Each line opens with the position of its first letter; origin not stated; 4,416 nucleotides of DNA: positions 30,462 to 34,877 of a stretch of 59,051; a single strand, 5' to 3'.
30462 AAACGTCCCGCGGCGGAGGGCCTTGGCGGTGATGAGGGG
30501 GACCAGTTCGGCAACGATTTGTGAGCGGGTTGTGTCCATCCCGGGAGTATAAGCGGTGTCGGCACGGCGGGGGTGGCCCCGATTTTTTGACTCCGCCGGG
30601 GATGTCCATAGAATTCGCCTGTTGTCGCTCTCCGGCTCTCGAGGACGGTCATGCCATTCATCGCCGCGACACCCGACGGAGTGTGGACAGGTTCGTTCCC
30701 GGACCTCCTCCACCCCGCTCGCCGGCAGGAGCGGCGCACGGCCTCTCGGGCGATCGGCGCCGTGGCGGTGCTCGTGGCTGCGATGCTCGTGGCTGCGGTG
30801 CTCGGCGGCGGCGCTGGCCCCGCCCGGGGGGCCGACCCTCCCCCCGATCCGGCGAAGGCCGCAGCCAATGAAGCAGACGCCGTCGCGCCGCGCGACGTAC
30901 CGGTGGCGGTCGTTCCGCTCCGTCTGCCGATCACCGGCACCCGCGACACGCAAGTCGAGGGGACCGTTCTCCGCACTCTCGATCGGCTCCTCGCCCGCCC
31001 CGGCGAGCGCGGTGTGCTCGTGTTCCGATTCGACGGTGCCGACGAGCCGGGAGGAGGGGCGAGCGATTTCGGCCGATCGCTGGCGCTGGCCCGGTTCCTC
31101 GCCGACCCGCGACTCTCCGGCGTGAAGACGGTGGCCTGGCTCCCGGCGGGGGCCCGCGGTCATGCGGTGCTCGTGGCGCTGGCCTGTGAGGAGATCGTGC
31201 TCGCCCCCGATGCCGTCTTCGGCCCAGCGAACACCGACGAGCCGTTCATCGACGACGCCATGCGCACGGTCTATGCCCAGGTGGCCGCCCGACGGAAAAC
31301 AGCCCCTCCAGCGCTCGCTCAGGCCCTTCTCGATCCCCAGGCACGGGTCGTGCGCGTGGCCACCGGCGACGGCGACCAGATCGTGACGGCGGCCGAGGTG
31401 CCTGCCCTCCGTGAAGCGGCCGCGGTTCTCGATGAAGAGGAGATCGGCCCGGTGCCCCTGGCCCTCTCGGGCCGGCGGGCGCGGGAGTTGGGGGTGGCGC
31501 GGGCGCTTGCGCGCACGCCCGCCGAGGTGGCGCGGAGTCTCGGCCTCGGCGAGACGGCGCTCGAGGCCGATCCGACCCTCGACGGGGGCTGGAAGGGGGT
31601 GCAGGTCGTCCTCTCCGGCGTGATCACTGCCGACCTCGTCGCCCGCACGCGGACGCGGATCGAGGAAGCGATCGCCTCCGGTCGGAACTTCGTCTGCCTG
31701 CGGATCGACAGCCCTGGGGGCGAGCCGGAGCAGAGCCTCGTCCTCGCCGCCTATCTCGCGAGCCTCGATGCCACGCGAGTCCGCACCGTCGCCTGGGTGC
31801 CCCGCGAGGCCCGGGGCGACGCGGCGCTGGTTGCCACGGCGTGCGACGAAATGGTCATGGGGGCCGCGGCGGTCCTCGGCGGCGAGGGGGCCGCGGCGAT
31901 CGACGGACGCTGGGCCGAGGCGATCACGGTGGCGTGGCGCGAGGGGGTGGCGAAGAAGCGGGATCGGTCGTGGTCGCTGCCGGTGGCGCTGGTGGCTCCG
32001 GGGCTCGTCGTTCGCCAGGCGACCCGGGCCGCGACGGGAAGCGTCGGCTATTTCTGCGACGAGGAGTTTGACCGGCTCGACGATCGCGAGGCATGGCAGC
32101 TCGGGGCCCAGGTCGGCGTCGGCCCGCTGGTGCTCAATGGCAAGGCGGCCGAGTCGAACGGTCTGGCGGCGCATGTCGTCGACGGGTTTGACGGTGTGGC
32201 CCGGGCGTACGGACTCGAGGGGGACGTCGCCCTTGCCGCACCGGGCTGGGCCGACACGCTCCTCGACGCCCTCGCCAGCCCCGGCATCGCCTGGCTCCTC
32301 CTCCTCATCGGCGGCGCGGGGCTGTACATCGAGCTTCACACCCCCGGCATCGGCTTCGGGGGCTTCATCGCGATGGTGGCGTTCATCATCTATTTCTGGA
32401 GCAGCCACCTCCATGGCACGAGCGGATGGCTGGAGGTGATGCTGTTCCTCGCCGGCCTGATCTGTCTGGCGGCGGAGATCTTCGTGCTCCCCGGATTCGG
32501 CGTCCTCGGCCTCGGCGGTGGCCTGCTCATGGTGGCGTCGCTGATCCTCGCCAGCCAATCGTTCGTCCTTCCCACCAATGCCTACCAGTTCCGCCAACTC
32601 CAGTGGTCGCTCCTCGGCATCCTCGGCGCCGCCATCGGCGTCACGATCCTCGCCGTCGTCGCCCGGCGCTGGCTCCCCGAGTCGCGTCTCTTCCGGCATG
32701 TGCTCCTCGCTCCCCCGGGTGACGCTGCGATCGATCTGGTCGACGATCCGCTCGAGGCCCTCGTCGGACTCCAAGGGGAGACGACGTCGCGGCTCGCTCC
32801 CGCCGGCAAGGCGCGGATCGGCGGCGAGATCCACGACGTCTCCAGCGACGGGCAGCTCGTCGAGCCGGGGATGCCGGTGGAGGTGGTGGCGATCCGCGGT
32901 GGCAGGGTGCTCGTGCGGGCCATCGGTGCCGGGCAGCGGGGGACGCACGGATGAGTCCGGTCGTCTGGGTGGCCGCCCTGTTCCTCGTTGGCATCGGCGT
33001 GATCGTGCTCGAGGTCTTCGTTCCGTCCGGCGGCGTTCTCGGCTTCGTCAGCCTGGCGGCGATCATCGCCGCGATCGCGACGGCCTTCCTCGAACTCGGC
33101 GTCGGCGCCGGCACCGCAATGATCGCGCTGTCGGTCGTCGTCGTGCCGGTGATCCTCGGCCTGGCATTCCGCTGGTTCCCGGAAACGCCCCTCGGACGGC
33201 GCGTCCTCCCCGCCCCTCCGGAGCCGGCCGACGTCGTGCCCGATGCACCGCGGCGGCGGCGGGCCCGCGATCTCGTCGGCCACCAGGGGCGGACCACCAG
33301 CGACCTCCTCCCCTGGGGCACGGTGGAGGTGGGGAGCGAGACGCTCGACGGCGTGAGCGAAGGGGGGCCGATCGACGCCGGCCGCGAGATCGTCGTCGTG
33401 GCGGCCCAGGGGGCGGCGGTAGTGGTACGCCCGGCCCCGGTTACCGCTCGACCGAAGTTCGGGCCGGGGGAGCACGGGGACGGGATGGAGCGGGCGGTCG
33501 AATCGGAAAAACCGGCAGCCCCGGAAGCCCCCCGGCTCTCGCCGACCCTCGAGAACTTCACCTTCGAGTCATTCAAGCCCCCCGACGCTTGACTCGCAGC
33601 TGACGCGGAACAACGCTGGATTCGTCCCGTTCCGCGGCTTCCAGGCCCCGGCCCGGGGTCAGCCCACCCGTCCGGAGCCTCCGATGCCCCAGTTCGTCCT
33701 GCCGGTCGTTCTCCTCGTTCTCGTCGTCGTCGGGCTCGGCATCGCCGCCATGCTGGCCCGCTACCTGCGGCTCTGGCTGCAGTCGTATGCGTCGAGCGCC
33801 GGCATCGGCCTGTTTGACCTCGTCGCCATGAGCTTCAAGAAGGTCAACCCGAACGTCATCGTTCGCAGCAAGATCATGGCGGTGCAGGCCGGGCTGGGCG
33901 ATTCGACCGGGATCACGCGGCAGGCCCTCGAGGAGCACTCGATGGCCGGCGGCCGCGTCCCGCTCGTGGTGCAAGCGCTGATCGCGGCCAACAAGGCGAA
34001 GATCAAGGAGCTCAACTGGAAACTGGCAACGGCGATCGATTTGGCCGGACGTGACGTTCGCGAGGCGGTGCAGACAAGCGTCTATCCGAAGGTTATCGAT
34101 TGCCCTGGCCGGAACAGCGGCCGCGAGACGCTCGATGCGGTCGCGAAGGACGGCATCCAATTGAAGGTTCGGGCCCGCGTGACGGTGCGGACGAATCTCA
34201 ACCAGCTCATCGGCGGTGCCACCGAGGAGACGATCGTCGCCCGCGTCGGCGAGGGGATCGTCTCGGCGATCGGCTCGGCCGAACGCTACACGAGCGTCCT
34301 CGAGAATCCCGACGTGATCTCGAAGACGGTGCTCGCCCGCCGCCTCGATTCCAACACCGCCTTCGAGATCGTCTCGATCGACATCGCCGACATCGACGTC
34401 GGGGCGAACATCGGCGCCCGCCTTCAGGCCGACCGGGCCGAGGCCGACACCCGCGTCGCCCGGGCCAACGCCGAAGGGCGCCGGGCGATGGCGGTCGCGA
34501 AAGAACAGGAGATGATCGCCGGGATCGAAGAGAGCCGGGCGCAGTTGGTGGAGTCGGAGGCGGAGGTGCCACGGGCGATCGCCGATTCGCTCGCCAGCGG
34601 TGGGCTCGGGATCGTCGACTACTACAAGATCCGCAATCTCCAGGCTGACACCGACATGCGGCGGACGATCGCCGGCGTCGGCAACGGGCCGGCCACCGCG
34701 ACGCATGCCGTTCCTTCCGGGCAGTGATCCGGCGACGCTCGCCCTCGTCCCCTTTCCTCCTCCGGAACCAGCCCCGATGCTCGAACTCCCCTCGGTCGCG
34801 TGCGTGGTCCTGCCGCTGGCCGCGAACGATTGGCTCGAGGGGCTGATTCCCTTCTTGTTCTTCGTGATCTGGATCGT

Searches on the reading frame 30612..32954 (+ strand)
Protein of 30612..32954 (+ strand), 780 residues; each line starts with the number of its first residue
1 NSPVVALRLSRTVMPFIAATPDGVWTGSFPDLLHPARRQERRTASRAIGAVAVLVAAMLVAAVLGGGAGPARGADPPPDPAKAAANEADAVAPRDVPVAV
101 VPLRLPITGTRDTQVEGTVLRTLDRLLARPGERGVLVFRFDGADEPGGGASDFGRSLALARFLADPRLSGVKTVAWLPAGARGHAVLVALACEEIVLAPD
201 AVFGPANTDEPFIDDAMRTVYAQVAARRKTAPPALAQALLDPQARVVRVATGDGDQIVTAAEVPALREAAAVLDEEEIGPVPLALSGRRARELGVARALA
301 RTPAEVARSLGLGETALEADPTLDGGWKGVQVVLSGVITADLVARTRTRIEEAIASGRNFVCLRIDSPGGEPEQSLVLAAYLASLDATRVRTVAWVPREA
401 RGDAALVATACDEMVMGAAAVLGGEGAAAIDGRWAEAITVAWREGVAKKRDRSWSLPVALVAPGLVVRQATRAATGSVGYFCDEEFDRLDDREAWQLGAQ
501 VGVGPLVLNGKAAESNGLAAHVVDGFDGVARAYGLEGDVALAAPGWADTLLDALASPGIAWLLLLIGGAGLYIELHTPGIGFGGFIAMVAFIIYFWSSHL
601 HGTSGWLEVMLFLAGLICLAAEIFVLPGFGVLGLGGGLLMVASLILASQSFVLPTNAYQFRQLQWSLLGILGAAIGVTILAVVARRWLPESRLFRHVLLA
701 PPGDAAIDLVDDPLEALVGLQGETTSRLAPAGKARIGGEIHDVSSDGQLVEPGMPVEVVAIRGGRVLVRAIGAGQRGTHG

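Call 13: search_protein_families(library=pfam, proteins=[window:30612-32954:+], max_evalue=0.001)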
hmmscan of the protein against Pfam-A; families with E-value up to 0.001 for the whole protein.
window:30612-32954:+ (780 aa): 4 families
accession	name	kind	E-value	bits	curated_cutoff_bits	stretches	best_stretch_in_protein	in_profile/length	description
PF24961.1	NfeD_membrane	-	2.8e-26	92.4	26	1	559-682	2-116/119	NfeD integral membrane domain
PF01957.25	NfeD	-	6.8e-11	42.7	29.1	1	715-769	2-56/57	NfeD-like C-terminal, partner-binding domain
PF25145.1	NfeD1b_N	-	2.1e-09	37.7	40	1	348-463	21-137/189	NfeD1b, N-terminal domain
PF01972.22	SDH_protease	-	4.8e-05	23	31.3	0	363-424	96-154/286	ClpP-like SDH-type serine proteinase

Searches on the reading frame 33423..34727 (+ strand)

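Call 13: search_protein_families(library=pfam, proteins=[window:33423-34727:+], max_evalue=0.001)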
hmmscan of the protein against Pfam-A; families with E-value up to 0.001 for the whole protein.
window:33423-34727:+ (434 aa): 1 family
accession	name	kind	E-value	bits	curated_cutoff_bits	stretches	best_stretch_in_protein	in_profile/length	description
PF12127.13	FloA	-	6.2e-136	453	34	1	99-418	3-312/314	Flotillin-like protein FloA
